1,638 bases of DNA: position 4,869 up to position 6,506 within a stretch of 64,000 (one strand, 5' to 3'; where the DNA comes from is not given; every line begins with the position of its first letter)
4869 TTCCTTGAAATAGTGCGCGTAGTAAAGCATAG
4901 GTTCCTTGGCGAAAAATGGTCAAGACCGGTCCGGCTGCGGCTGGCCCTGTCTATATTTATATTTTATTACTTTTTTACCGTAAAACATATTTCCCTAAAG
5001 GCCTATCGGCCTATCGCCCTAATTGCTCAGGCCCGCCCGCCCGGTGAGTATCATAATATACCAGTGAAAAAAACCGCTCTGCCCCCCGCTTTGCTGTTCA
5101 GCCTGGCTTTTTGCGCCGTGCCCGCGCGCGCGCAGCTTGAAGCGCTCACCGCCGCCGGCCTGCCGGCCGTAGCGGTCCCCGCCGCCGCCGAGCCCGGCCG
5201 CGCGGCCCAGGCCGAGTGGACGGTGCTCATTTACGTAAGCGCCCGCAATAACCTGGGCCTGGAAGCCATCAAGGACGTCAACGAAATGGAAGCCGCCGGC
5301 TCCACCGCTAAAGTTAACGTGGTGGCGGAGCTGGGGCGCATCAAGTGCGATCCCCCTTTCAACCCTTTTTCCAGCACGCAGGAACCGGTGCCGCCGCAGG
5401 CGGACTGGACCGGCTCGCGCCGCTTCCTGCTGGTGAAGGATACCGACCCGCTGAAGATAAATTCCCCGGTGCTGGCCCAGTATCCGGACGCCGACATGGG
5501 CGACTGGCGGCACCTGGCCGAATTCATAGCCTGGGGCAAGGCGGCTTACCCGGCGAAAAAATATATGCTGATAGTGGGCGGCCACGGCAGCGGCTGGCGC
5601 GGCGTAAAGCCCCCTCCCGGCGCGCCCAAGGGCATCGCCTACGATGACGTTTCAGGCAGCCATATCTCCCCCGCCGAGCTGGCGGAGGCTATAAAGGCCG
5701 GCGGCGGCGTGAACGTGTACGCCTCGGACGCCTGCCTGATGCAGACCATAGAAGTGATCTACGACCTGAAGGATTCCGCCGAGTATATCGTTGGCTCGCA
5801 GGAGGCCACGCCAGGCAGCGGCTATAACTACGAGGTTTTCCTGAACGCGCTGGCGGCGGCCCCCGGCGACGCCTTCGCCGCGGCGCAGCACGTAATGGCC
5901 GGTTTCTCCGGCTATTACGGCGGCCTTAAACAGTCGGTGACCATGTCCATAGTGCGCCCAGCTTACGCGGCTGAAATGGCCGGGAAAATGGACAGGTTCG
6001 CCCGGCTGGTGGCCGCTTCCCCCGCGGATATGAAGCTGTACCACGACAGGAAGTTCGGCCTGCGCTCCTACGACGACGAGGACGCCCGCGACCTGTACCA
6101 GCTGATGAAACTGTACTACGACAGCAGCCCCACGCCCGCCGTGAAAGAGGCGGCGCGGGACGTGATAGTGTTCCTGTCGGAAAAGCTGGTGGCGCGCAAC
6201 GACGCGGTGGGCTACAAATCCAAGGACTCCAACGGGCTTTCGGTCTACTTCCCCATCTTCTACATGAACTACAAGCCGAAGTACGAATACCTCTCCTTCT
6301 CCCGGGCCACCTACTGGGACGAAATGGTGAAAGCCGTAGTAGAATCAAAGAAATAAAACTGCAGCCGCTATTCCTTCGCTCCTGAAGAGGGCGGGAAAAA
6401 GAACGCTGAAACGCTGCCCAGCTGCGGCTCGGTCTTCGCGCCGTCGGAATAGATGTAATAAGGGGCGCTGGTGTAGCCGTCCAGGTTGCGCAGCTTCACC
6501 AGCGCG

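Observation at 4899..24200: dcw cluster split between murF and mraY by a ~19.3 kb accessory block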

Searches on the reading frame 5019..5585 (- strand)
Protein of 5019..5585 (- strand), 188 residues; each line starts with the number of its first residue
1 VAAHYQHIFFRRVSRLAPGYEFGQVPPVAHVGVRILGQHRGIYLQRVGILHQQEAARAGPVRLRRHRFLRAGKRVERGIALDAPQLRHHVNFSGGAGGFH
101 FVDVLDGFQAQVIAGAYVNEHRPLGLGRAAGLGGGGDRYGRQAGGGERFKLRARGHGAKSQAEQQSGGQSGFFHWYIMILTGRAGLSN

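Call 3: search_protein_families(library=pfam, proteins=[window:5019-5585:-])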
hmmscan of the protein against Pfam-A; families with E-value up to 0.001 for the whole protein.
window:5019-5585:- (188 aa): 0 families

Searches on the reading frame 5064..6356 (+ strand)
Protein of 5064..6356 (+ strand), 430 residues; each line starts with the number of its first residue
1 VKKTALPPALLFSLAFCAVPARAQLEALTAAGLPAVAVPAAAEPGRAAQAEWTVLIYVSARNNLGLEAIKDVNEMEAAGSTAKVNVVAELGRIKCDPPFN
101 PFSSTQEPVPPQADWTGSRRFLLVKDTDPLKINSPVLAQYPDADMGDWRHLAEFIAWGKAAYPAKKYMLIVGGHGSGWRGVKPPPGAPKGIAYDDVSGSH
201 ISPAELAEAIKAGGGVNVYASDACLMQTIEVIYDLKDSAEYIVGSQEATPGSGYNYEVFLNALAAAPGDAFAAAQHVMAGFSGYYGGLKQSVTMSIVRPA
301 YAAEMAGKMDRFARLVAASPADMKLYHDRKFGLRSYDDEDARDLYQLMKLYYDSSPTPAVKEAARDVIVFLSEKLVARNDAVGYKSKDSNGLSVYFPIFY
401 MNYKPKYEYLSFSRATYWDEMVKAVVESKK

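Call 45: search_protein_families(library=pfam, proteins=[window:5064-6356:+], max_evalue=0.01)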
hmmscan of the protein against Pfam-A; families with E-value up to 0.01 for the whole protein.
window:5064-6356:+ (430 aa): 1 family
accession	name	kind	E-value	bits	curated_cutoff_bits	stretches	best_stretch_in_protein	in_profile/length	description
PF03415.19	Peptidase_C11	-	5.8e-41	141.7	25.8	1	57-423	2-357/359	Clostripain family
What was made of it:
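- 5064..6356 (+): C11 (clostripain-family) secreted cysteine peptidase, divergent from mraY. It is the oldest resident of the gap. Peptidase_C11 E = 5.8e-41 (call 45).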

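Call 52: search_protein_families(library=ncbifam, proteins=[window:5064-6356:+], max_evalue=0.001)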
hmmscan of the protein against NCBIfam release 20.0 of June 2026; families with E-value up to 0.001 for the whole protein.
window:5064-6356:+ (430 aa): 1 family
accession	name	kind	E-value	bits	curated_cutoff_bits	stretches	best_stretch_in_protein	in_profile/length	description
TIGR02806.2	clostrip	equivalog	1.4e-15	57.1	550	1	53-270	3-228/472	clostripain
